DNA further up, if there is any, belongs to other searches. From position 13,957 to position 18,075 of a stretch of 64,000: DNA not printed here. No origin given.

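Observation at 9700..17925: Tandem pair of giant GT-C-membrane-domain plus TPR-array proteins (TMTC-like), candidate bacterial protein O-glycosylation system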

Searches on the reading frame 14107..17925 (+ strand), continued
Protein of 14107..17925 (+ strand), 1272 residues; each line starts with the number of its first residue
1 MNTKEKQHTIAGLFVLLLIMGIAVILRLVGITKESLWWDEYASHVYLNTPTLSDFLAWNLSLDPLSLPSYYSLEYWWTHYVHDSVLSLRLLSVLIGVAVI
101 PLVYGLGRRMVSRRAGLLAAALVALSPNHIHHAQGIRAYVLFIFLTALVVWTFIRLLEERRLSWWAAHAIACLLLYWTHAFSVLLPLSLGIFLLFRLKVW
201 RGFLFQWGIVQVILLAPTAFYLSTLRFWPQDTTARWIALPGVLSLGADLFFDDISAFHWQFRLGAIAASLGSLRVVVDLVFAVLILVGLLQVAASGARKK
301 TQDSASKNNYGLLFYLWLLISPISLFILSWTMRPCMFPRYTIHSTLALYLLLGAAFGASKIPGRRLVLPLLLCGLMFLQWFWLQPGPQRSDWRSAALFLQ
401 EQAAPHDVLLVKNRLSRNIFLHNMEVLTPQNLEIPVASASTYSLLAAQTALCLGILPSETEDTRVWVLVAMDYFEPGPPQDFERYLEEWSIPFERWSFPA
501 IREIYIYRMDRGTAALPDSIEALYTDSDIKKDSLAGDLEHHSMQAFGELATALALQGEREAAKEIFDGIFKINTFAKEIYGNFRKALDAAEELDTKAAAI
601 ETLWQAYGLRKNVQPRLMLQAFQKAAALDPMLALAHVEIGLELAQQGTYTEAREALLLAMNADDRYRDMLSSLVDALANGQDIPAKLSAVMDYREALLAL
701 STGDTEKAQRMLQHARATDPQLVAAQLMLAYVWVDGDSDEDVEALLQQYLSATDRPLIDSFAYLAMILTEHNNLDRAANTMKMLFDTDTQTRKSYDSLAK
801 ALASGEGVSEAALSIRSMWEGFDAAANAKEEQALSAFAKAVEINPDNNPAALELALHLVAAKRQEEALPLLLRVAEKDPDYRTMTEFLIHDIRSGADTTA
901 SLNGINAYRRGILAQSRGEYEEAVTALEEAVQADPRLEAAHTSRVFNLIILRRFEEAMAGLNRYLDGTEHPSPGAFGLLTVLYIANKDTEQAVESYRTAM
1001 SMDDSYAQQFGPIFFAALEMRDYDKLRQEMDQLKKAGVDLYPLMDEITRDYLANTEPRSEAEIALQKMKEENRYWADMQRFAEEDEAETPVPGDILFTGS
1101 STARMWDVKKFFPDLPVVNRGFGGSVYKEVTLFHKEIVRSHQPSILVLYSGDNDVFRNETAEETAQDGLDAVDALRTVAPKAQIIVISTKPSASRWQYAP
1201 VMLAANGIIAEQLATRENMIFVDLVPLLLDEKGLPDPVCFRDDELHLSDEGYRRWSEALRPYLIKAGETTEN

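Call 96: search_protein_families(library=pfam, proteins=[L003:12095-13072:-, L003:13791-14894:+, L003:15058-16218:+, L003:16441-17562:-, L003:17865-18911:+, L001:9141-10232:+, L001:10433-11194:+, L001:11169-12509:+, L001:12525-13355:+, L001:13364-14380:+], max_evalue=0.0001)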
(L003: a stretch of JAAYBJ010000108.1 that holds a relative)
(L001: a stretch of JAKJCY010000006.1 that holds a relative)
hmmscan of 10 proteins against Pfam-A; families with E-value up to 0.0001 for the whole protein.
L003:12095-13072:- (326 aa): 1 family
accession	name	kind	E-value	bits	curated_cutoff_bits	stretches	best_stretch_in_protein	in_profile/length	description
PF04055.27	Radical_SAM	-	5.1e-13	50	29.5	1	53-208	3-154/166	Radical SAM superfamily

L003:13791-14894:+ (368 aa): 1 family
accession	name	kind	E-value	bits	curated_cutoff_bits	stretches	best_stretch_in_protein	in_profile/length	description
PF01208.23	URO-D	-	1.2e-23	84.1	23.9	1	149-341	159-342/346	Uroporphyrinogen decarboxylase (URO-D)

L003:15058-16218:+ (387 aa): 2 families
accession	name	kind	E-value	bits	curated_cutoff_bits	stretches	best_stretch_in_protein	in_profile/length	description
PF13635.12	DUF4143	-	3.6e-45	154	28.1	1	169-328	1-159/160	Domain of unknown function (DUF4143)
PF13173.12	AAA_14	-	3.3e-23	82.5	27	1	20-135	3-127/129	AAA domain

L003:16441-17562:- (374 aa): 1 family
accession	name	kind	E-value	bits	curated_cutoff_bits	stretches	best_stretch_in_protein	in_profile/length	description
PF01208.23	URO-D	-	1.3e-05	24.9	23.9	1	100-291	75-272/346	Uroporphyrinogen decarboxylase (URO-D)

L003:17865-18911:+ (349 aa): 0 families

L001:9141-10232:+ (364 aa): 1 family
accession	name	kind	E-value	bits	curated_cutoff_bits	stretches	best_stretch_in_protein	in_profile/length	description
PF01208.23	URO-D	-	2.3e-24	86.5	23.9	1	146-341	152-342/346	Uroporphyrinogen decarboxylase (URO-D)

L001:10433-11194:+ (254 aa): 0 families

L001:11169-12509:+ (447 aa): 1 family
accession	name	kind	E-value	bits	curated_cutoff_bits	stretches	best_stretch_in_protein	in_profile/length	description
PF00202.27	Aminotran_3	-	7.1e-40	137.4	30.5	1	69-413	8-376/403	Aminotransferase class-III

L001:12525-13355:+ (277 aa): 5 families
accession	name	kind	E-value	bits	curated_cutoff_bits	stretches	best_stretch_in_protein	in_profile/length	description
PF00456.26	Transketolase_N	-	9.6e-51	173.2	22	1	15-276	4-276/334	Transketolase, thiamine diphosphate binding domain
PF13292.11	DXP_synthase_N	-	6e-12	45.8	21.2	1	8-188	13-176/274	1-deoxy-D-xylulose-5-phosphate synthase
PF02775.26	TPP_enzyme_C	-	9.3e-08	32.4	21.9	1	119-227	25-121/151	Thiamine pyrophosphate enzyme, C-terminal TPP binding domain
PF00676.26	E1_dh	-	3e-07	30.1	22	1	116-239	95-220/300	Dehydrogenase E1 component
PF09364.15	XFP_N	-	1.9e-05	24.1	23.7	1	91-228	107-246/364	XFP N-terminal domain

L001:13364-14380:+ (339 aa): 3 families
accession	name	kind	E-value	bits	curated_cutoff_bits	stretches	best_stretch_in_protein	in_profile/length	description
PF02779.29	Transket_pyr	-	3e-43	147.9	27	1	17-178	2-169/174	Transketolase, pyrimidine binding domain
PF02780.25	Transketolase_C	-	2.3e-29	102.3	25.9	1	195-317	1-124/124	Transketolase, C-terminal domain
PF22613.1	Transketolase_C_1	-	2.4e-05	25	27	1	204-247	12-54/113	Transketolase-like TK C-terminal domain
